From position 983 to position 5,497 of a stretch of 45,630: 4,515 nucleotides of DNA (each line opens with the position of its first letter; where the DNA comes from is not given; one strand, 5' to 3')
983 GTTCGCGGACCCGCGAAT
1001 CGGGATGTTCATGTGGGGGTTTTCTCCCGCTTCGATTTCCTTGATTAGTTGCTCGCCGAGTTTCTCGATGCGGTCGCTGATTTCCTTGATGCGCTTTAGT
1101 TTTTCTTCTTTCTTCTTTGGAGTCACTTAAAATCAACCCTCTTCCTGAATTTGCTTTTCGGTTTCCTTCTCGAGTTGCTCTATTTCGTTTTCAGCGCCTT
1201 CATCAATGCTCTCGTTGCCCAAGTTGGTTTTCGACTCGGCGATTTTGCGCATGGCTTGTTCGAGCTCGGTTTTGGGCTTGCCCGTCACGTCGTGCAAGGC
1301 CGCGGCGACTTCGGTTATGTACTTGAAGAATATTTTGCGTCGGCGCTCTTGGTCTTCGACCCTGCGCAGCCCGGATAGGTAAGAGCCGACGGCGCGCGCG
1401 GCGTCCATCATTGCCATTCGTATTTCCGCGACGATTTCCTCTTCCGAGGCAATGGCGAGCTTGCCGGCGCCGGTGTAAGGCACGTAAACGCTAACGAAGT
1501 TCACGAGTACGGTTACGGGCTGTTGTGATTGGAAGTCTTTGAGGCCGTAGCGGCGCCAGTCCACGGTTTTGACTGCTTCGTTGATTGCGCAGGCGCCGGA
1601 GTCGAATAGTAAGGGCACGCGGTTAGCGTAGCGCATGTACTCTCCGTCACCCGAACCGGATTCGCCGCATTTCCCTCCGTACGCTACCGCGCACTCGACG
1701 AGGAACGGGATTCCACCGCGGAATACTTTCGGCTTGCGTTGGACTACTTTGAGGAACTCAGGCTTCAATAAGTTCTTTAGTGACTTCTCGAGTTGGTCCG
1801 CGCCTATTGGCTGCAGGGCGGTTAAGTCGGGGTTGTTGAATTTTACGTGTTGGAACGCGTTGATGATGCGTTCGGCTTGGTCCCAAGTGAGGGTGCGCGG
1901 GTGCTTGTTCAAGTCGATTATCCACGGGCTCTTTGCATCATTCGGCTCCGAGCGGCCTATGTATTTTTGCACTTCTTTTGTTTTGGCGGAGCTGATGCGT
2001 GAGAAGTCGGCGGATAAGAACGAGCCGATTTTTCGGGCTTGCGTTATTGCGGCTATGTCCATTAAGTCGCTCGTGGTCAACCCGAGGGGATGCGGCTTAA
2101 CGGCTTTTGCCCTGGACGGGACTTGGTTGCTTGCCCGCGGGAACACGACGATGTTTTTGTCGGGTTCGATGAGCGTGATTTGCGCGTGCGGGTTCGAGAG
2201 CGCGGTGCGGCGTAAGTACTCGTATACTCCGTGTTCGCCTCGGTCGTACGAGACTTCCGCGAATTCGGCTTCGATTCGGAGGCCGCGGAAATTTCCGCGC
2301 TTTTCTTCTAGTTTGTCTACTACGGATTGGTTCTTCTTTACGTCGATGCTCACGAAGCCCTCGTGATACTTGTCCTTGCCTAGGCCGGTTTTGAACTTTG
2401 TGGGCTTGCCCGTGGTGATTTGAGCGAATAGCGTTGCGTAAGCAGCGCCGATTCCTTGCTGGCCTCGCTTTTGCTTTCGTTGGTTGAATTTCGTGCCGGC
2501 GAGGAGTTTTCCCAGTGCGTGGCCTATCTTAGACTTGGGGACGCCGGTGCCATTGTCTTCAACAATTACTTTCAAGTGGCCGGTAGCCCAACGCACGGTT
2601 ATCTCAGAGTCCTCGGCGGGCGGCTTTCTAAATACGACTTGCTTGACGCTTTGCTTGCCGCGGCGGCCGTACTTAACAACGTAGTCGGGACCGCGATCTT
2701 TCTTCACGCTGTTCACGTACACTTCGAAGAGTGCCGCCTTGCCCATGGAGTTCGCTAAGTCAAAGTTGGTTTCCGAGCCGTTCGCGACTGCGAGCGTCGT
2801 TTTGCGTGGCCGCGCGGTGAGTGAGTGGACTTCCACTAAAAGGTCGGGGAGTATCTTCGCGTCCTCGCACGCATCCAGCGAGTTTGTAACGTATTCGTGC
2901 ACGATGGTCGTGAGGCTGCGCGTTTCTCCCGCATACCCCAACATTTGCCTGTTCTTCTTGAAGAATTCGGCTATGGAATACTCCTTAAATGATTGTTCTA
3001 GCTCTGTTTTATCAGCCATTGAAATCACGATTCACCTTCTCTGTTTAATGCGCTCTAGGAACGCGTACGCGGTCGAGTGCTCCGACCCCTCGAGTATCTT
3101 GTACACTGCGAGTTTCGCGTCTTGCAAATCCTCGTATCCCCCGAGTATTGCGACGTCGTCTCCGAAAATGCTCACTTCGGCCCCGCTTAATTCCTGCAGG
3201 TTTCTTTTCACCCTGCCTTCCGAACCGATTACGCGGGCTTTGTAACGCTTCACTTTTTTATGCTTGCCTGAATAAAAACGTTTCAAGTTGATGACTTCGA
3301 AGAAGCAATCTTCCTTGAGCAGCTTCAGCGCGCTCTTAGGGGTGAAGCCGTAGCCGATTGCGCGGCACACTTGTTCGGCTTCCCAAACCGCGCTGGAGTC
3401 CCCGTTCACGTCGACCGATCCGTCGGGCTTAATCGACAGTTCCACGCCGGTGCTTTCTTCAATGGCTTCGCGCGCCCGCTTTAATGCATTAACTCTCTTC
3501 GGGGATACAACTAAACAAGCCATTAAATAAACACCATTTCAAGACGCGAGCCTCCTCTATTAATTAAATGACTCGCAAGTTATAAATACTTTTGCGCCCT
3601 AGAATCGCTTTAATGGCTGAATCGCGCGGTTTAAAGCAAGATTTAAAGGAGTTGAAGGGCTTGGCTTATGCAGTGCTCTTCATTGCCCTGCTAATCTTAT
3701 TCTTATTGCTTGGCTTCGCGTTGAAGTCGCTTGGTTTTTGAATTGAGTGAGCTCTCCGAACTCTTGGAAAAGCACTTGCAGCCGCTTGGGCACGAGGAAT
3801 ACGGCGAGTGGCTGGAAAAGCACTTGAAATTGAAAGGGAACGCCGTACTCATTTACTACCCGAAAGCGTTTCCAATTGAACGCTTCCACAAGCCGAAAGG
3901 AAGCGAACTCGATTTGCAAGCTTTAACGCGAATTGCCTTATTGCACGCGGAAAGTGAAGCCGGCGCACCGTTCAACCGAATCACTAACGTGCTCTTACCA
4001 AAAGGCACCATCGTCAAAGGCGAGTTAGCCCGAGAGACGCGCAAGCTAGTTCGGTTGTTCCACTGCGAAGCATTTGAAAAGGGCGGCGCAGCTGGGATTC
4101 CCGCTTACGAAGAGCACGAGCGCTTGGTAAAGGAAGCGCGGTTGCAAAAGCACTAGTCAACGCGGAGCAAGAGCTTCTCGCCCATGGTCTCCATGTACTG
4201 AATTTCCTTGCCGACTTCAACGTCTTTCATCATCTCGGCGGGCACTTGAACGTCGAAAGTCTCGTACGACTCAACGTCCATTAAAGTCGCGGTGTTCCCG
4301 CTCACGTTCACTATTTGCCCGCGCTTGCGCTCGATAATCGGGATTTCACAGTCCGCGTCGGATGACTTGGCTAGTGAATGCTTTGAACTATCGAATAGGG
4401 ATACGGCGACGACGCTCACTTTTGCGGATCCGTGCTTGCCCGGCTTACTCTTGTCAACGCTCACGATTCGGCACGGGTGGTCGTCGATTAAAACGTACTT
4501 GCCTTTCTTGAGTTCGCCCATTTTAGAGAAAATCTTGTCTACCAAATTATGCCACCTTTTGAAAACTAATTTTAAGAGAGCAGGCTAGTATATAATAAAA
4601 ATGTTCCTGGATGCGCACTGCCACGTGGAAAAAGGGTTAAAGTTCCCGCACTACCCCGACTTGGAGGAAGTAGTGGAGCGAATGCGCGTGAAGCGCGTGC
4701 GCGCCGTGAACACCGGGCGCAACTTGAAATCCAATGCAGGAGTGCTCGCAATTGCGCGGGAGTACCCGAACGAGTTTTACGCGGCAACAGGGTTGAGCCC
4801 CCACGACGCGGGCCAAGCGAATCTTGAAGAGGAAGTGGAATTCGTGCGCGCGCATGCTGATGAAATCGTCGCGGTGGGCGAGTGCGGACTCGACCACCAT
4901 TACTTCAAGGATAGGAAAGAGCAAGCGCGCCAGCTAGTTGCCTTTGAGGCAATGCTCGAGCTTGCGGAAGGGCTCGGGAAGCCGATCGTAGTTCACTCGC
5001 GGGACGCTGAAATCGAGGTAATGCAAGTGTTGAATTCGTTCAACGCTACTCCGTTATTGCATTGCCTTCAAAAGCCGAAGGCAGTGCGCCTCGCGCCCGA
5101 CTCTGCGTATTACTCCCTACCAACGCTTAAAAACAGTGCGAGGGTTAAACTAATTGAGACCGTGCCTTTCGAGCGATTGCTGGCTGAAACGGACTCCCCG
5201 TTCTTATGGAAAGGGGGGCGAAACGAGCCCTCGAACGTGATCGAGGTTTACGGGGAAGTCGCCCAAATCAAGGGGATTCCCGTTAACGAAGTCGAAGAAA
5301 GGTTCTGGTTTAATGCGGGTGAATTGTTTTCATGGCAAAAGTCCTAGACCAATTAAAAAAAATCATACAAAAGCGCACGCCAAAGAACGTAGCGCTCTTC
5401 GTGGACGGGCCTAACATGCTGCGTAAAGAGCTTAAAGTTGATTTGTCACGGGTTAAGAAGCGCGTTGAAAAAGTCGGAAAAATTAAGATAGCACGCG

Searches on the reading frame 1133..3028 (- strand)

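Call 19: search_protein_families(library=pfam, proteins=[window:1133-3028:-], max_evalue=0.00001)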
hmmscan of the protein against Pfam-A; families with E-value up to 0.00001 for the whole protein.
window:1133-3028:- (631 aa): 3 families
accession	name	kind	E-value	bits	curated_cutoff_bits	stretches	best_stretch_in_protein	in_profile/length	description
PF09239.17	Topo-VIb_trans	-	6.7e-50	169.4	24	1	400-562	1-158/159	Topoisomerase VI B subunit, transducer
PF02518.31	HATPase_c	-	5.6e-07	30.4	26.4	0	135-202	21-84/111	Histidine kinase-, DNA gyrase B-, and HSP90-like ATPase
PF13589.12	HATPase_c_3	-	2.5e-06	28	25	0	142-202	21-84/137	Histidine kinase-, DNA gyrase B-, and HSP90-like ATPase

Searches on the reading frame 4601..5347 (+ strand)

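Call 20: search_protein_families(library=pfam, proteins=[window:4601-5347:+], max_evalue=0.001)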
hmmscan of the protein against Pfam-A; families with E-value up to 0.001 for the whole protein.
window:4601-5347:+ (248 aa): 1 family
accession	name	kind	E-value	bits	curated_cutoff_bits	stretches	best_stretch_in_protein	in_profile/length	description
PF01026.27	TatD_DNase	-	3.1e-51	174.6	27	1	4-244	2-253/253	TatD related DNase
